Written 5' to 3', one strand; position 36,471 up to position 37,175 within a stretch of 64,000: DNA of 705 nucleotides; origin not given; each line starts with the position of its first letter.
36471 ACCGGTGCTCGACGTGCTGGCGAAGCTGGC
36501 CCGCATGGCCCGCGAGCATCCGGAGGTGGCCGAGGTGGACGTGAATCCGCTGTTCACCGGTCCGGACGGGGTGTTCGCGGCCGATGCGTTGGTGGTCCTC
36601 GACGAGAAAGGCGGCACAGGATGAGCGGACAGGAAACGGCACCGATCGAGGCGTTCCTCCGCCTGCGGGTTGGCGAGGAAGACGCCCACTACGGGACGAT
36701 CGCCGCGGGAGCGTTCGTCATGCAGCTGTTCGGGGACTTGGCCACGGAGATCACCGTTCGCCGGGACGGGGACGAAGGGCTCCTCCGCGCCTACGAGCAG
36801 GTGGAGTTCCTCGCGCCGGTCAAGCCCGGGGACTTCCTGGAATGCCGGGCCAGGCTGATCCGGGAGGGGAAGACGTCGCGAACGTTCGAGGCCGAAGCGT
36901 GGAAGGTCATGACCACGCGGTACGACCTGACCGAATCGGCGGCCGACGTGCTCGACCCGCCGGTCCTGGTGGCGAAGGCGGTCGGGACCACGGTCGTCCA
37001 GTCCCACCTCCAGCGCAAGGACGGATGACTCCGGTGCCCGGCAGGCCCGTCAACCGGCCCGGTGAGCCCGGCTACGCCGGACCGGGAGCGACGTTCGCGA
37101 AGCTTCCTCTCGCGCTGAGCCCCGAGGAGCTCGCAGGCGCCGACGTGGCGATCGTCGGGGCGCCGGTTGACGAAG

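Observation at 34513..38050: Candidate new pathway: ADP-forming acyl-CoA synthetase + Kal-like ammonia-lyase + ureohydrolase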

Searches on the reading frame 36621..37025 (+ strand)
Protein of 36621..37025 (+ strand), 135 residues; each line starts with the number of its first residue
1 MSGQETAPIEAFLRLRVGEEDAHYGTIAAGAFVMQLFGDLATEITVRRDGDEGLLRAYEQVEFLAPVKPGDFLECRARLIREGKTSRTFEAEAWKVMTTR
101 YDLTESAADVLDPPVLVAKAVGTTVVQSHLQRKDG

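Call 5: search_protein_families(library=pfam, proteins=[window:36621-37025:+], max_evalue=0.001)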
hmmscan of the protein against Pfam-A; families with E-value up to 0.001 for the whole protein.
window:36621-37025:+ (135 aa): 2 families
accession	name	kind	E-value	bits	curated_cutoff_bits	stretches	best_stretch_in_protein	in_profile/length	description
PF03061.28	4HBT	-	8e-08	32.9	20.6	1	30-95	6-72/79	Thioesterase superfamily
PF13622.12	4HBT_3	-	5.2e-05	23.9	24.3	1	60-98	37-77/83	Acyl-CoA thioesterase N-terminal domain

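Call 6: search_protein_families(library=ncbifam, proteins=[window:36621-37025:+], max_evalue=0.001)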
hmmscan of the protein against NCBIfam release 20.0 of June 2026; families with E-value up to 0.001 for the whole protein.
window:36621-37025:+ (135 aa): 3 families
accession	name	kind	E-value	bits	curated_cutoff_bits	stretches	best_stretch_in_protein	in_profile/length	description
NF052388.1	Lys_ferment_KAL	equivalog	1.6e-41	141.4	160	1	10-126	2-119/120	3-aminobutyryl-CoA ammonia lyase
NF052389.1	Lys_KAL_CLE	exception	5.5e-38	130.8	725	1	12-133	6-130/440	bifunctional 3-aminobutyryl-CoA ammonia lyase/3-keto-5-aminohexanoate cleavage enzyme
NF007970.0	PRK10694.1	equivalog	0.00017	21.5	162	1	58-95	59-96/133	acyl-CoA thioester hydrolase YciA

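Call 7: search_solved_structures(query=window:36621-37025:+, max_evalue=1, show_alignments=3)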
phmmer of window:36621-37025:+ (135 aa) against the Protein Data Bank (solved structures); distinct sequences matched with E-value up to 1: 14.
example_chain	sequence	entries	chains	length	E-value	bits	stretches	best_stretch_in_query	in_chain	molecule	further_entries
4mtu_A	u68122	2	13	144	1.1e-17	67.8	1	15-132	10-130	Beta-alanyl-CoA:ammonia lyase 2 | beta-Alanyl-CoA:Ammonia Lyase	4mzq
2gvh_A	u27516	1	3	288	1.6e-05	28.5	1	21-93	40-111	AGR_L_2016p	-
2eis_A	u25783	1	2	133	0.001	22.6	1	20-95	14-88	Hypothetical protein TTHB207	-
5egj_A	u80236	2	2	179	0.0091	19.6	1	19-87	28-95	Acyl CoA Hydrolase | Thioesterase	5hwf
5dm5_A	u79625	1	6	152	0.017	18.7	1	58-96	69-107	Putative acyl-CoA thioester hydrolase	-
3d6l_A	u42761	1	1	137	0.018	18.6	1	25-93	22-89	Putative hydrolase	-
5egk_A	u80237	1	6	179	0.023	18.3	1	20-87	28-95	Acyl CoA Hydrolase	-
5egl_A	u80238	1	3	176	0.028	18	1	20-87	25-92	Acyl CoA Hydrolase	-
5hz4_A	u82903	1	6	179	0.03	17.9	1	20-87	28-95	Thioesterase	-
4ncp_A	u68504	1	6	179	0.03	17.9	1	20-87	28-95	Uncharacterized protein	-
1yli_A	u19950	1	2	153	0.15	15.7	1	54-96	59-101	Putative acyl-CoA thioester hydrolase HI0827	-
3bjk_A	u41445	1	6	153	0.21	15.2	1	54-96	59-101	Acyl-CoA thioester hydrolase HI0827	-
6bbl_A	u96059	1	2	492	0.9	13.1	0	14-80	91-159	Nitrogenase molybdenum-iron protein alpha chain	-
1vpm_A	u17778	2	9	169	0.99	13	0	14-88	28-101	acyl-CoA hydrolase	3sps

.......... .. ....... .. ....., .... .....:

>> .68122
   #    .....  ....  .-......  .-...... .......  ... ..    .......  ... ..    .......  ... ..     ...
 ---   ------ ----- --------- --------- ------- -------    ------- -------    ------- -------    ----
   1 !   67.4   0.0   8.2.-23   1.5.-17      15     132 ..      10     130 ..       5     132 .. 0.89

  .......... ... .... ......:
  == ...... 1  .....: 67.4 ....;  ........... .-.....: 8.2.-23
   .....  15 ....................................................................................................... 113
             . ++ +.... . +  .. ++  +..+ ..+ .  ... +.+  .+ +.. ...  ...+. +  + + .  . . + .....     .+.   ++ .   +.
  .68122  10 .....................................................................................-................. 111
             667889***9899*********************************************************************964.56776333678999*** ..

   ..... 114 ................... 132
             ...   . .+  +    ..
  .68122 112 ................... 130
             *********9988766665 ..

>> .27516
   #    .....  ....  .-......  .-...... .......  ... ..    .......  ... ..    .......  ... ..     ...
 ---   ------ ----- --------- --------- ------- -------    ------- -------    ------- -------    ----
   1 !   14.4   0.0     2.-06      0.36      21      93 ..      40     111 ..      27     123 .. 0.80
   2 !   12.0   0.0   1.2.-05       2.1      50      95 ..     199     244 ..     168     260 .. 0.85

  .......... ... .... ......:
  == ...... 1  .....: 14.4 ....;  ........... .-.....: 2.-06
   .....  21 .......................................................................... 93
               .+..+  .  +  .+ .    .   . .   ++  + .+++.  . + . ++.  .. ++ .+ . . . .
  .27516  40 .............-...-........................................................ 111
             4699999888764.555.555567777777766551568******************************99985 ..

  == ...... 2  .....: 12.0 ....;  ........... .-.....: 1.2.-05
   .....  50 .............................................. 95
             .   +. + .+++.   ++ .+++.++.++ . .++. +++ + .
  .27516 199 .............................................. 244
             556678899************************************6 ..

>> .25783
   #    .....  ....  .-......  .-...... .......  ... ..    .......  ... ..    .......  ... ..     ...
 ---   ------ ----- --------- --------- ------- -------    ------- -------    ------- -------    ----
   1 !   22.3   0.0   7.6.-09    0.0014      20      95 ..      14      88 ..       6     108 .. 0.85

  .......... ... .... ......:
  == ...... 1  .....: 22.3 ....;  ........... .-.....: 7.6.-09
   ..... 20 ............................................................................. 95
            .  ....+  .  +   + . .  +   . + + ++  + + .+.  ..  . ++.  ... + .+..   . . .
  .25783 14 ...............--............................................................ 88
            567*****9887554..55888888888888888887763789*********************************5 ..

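Call 9: find_related_loci(query=window:36621-37025:+, collection=genome_contigs, flank=6000)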
Query window:36621-37025:+ (135 aa) in genome_contigs; peptide patterns used: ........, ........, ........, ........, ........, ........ (x = any residue, [..] = any of these).
128 stretches matched a pattern; 23 encode a relative of the query (tblastn E <= 1e-3); 23 distinct loci.
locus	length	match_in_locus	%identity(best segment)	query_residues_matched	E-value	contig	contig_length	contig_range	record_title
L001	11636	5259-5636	89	10-135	6e-73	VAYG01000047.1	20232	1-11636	MAG: Actinobacteria bacterium isolate AC_52 14_1009_16_40cm_scaffold_14610, whole genome shotgun sequence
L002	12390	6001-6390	85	4-133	2e-70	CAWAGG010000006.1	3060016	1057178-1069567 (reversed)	MAG: uncultured Actinomycetota bacterium isolate MFD04944.bin.2.174 genome assembly, contig: contig_9349, whole genome s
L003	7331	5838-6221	83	8-135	2e-69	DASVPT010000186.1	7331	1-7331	MAG TPA_asm: Actinomycetota bacterium isolate SMAG_U3186 k141_93833, whole genome shotgun sequence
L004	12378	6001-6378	83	8-133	2e-68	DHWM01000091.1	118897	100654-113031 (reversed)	MAG TPA_asm: Actinobacteria bacterium UBA5182 UBA5182_contig_1903, whole genome shotgun sequence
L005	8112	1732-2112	83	6-132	3e-67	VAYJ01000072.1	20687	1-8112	MAG: Actinobacteria bacterium isolate AC_55 14_1009_16_40cm_scaffold_13120, whole genome shotgun sequence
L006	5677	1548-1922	81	9-133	1e-65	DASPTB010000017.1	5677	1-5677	MAG TPA_asm: Actinomycetota bacterium isolate SMAG_U12266 k141_1443736, whole genome shotgun sequence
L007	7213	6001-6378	67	8-133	5e-53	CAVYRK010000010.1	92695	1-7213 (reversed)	MAG: uncultured Actinomycetota bacterium isolate MFD06085.bin.2.1 genome assembly, contig: contig_73354, whole genome sh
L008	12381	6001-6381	53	9-134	1e-40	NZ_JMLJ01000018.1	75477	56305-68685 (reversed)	Clostridium hydrogeniformans DSM 21757 BR69DRAFT_scaffold00015.15_C, whole genome shotgun sequence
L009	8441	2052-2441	55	1-133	2e-40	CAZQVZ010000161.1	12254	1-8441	MAG TPA_asm: uncultured Myxococcaceae bacterium isolate SRP220891_co3_145 genome assembly, contig: NODE_7859_length_1225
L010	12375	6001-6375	56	10-132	6e-40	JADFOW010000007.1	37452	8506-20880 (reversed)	MAG: Thaumarchaeota archaeon isolate B6T1L6 B6T1L6_NODE157, whole genome shotgun sequence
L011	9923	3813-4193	51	9-134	1e-39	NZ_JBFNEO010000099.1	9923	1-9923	MAG: Clostridium sp. isolate AA16 NODE_2036_length_9923_cov_8.185651, whole genome shotgun sequence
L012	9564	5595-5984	52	4-132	4e-39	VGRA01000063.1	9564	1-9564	MAG: Deltaproteobacteria bacterium isolate K_Offshore_0m_m1_055 K_Offshore_0m_m1_055_Ga0194134_10007341, whole genome sh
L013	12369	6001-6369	55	12-133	7e-39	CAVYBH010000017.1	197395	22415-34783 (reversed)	MAG: uncultured delta proteobacterium isolate MFD02979.bin.2.106 genome assembly, contig: contig_48913, whole genome sho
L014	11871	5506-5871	57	12-132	8e-39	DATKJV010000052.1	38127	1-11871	MAG TPA_asm: Anaeromyxobacteraceae bacterium isolate SMAG_U14639 k141_480120, whole genome shotgun sequence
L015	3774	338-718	54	7-132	4e-39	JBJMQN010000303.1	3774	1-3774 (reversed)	MAG: Myxococcaceae bacterium isolate H3_16_all_fractions_metab_maxbC_136_66_0 k255_3778744, whole genome shotgun sequenc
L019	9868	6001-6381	54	7-132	2e-37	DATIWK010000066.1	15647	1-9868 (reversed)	MAG TPA_asm: Anaeromyxobacteraceae bacterium isolate SMAG_U15221 k141_5001489, whole genome shotgun sequence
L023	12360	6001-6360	53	10-126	3e-32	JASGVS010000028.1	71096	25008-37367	MAG: Bacillota bacterium isolate MAG218_SZBP c_000000044847, whole genome shotgun sequence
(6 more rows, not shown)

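Call 10: find_homologous_proteins(query=window:36621-37025:+, max_evalue=0.001)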
Query window:36621-37025:+ (135 aa): 5880 proteins with E <= 0.001 among 5939 candidates; the best 120 are listed.
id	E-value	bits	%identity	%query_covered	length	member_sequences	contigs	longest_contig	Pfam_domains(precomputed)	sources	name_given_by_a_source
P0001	3.4e-81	288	99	100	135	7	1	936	PF03061.29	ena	-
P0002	6.6e-67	241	90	93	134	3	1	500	PF03061.29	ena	-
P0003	8.9e-67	241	87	96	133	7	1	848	PF03061.29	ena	-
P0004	1.2e-66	241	85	96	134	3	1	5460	PF03061.29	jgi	jgi:3-aminobutyryl-CoA ammonia-lyase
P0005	2.2e-66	240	86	94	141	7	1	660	PF03061.29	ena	-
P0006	3.4e-66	239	88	94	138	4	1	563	PF03061.29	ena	-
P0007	5.3e-66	239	88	93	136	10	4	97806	PF03061.29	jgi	jgi:3-aminobutyryl-CoA ammonia-lyase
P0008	7.8e-66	238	87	93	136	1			PF03061.29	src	-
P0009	9.3e-66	238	86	93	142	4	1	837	PF13622.13,PF03061.29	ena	-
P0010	1.6e-65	237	84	99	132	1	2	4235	PF03061.29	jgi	jgi:3-aminobutyryl-CoA ammonia-lyase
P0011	1.7e-65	237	87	93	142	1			PF03061.29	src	-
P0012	1.9e-65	237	88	92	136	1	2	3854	PF13622.13,PF03061.29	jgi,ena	jgi:3-aminobutyryl-CoA ammonia-lyase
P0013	2.1e-65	237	87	95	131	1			PF03061.29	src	-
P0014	4.6e-65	236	87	95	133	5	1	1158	PF03061.29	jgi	jgi:3-aminobutyryl-CoA ammonia-lyase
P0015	4.8e-65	235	82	97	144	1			PF03061.29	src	-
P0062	7.9e-63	228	82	92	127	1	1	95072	PF03061.29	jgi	jgi:3-aminobutyryl-CoA ammonia-lyase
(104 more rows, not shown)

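Call 12: find_encoding_contigs(protein=P0007, flank=10000, max_places=3)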
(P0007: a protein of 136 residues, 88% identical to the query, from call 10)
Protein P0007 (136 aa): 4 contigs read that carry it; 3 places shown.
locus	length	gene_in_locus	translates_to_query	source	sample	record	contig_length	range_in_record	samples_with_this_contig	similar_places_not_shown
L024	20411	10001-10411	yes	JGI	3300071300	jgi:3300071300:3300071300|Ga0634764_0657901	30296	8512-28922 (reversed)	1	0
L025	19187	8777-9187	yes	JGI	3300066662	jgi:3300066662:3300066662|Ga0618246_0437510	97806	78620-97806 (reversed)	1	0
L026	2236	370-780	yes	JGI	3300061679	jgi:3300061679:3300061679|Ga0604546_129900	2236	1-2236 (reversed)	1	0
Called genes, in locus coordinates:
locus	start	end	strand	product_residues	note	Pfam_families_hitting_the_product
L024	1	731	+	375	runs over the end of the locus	PF01053:Cys_Met_Meta_PP, PF00155:Aminotran_1_2 (weak), PF00266:Aminotran_5 (weak)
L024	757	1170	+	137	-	PF00903:Glyoxalase (weak)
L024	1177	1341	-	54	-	-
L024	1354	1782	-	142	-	PF13380:CoA_binding_2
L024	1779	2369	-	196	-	PF00293:NUDIX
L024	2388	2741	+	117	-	PF01521:Fe-S_biosyn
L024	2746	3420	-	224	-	-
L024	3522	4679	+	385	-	PF00037:Fer4 (faint), PF12837:Fer4_6 (faint), PF12838:Fer4_7 (weak), PF04422:FrhB_FdhB_N, PF04432:FrhB_FdhB_C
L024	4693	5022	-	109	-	PF00037:Fer4 (weak)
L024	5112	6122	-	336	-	PF00296:Bac_luciferase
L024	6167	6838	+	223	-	PF02129:Peptidase_S15 (weak), PF00561:Abhydrolase_1 (faint), PF12697:Abhydrolase_6 (weak), PF20408:Abhydrolase_11, PF12146:Hydrolase_4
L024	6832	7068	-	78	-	-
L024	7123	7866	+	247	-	PF01904:DUF72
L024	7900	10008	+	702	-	PF13380:CoA_binding_2, PF13607:Succ_CoA_lig, PF13549:ATP-grasp_5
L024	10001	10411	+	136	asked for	PF03061:4HBT (weak)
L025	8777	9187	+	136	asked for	PF03061:4HBT (weak)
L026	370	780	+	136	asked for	PF03061:4HBT (weak)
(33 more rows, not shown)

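Call 13: find_encoding_contigs(protein=P0062, flank=10000, max_places=2)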
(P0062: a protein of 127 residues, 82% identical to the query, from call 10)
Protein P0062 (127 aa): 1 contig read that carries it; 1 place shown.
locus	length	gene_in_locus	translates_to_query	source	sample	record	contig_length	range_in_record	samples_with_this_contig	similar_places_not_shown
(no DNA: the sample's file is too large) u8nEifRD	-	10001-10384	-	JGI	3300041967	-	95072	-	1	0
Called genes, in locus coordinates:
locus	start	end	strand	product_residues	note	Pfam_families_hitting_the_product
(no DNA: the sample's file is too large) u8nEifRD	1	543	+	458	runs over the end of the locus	PF01134:GIDA (faint), PF02737:3HCDH_N (faint), PF07992:Pyr_redox_2, PF13450:NAD_binding_8 (faint), PF13738:Pyr_redox_3 (faint), PF00070:Pyr_redox, PF02852:Pyr_redox_dim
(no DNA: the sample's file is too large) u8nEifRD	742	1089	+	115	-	PF01521:Fe-S_biosyn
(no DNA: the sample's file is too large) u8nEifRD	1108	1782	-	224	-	-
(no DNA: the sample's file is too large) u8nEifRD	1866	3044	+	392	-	PF00037:Fer4 (faint), PF12837:Fer4_6 (faint), PF04422:FrhB_FdhB_N, PF04432:FrhB_FdhB_C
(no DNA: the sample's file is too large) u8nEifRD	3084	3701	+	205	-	PF04542:Sigma70_r2, PF08281:Sigma70_r4_2, PF04545:Sigma70_r4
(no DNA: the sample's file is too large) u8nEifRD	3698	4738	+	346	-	PF14257:DUF4349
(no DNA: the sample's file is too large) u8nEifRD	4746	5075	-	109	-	PF12838:Fer4_7 (faint), PF00037:Fer4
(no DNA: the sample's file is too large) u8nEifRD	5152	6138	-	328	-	PF00296:Bac_luciferase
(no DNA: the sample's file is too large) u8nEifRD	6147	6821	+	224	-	PF12146:Hydrolase_4 (weak), PF20408:Abhydrolase_11, PF12697:Abhydrolase_6 (weak), PF00561:Abhydrolase_1, PF08386:Abhydrolase_4 (faint)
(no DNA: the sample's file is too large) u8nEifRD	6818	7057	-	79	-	-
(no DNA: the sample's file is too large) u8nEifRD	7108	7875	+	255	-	PF01904:DUF72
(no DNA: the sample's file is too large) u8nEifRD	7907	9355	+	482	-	-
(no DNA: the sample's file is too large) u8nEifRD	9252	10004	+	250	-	PF13549:ATP-grasp_5, PF01071:GARS_A (weak)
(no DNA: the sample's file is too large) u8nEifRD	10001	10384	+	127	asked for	PF03061:4HBT (weak)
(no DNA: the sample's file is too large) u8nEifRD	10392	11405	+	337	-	PF00491:Arginase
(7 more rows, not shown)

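Call 21: find_related_loci(query=A1, collection=genome_contigs, flank=8000)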
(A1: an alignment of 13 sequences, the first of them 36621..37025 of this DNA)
Query A1 (135 aa) in genome_contigs; peptide patterns used: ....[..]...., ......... (x = any residue, [..] = any of these).
48 stretches matched a pattern; 11 encode a relative of the query (tblastn E <= 1e-3); 11 distinct loci.
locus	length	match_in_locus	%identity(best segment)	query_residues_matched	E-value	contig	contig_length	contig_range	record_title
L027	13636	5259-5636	89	10-135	4e-73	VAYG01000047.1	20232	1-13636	MAG: Actinobacteria bacterium isolate AC_52 14_1009_16_40cm_scaffold_14610, whole genome shotgun sequence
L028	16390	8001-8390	85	4-133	1e-70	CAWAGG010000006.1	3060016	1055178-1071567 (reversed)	MAG: uncultured Actinomycetota bacterium isolate MFD04944.bin.2.174 genome assembly, contig: contig_9349, whole genome s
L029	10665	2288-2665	84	8-133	6e-70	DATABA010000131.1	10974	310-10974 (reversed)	MAG TPA_asm: Actinomycetota bacterium isolate SMAG_U6686 k141_2034788, whole genome shotgun sequence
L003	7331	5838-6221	83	8-135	1e-69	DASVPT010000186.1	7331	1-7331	MAG TPA_asm: Actinomycetota bacterium isolate SMAG_U3186 k141_93833, whole genome shotgun sequence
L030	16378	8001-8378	83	8-133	1e-68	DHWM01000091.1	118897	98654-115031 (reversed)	MAG TPA_asm: Actinobacteria bacterium UBA5182 UBA5182_contig_1903, whole genome shotgun sequence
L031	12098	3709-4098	80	4-133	2e-68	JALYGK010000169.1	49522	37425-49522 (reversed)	MAG: Actinomycetota bacterium isolate GDC bin9 SD1469-71_k127_603755, whole genome shotgun sequence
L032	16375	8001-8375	82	9-133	7e-67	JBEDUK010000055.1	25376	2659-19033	MAG: Actinomycetota bacterium isolate Bin.020.pasture_P3 k127_4217467, whole genome shotgun sequence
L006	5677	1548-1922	81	9-133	7e-66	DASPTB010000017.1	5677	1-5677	MAG TPA_asm: Actinomycetota bacterium isolate SMAG_U12266 k141_1443736, whole genome shotgun sequence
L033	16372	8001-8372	78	8-131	6e-66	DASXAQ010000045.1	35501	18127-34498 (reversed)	MAG TPA_asm: Actinomycetota bacterium isolate SMAG_U3770 k141_66653, whole genome shotgun sequence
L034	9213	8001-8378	67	8-133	3e-53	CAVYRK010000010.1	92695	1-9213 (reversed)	MAG: uncultured Actinomycetota bacterium isolate MFD06085.bin.2.1 genome assembly, contig: contig_73354, whole genome sh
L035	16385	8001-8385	68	6-133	7e-51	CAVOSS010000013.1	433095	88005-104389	MAG: uncultured Actinomycetota bacterium isolate MFD00392.bin.2.136 genome assembly, contig: contig_56014, whole genome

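Call 53: find_related_loci(query=A1, collection=metagenome_contigs, flank=6000)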
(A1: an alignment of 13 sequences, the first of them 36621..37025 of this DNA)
Query A1 (135 aa) in metagenome_contigs; peptide patterns used: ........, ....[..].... (x = any residue, [..] = any of these).
384 stretches matched a pattern; 45 encode a relative of the query (tblastn E <= 1e-3); 45 distinct loci.
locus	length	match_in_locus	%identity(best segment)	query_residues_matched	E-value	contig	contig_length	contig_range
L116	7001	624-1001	89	10-135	4e-73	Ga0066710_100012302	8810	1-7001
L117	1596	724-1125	84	2-135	4e-75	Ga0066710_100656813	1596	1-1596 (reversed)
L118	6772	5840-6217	87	9-134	5e-72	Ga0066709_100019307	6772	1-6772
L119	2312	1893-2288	83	2-133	3e-73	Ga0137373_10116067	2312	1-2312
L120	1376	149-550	83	2-135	6e-76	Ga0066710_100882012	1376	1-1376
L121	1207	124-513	85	4-133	2e-76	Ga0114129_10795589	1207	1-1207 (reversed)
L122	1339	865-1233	87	11-133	9e-76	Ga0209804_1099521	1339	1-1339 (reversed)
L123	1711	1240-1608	87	11-133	2e-74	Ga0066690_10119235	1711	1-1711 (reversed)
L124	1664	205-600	83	2-133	2e-74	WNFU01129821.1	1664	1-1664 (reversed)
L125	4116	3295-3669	87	9-133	4e-71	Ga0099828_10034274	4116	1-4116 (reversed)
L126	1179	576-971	83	2-133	7e-76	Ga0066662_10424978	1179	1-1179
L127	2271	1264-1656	82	4-134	1e-72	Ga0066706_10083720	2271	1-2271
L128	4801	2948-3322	87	9-133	4e-71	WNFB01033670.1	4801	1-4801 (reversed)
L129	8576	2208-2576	85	10-132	9e-71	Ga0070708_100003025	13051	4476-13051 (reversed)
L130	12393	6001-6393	82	3-133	6e-71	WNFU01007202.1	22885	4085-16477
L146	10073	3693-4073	83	6-132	2e-68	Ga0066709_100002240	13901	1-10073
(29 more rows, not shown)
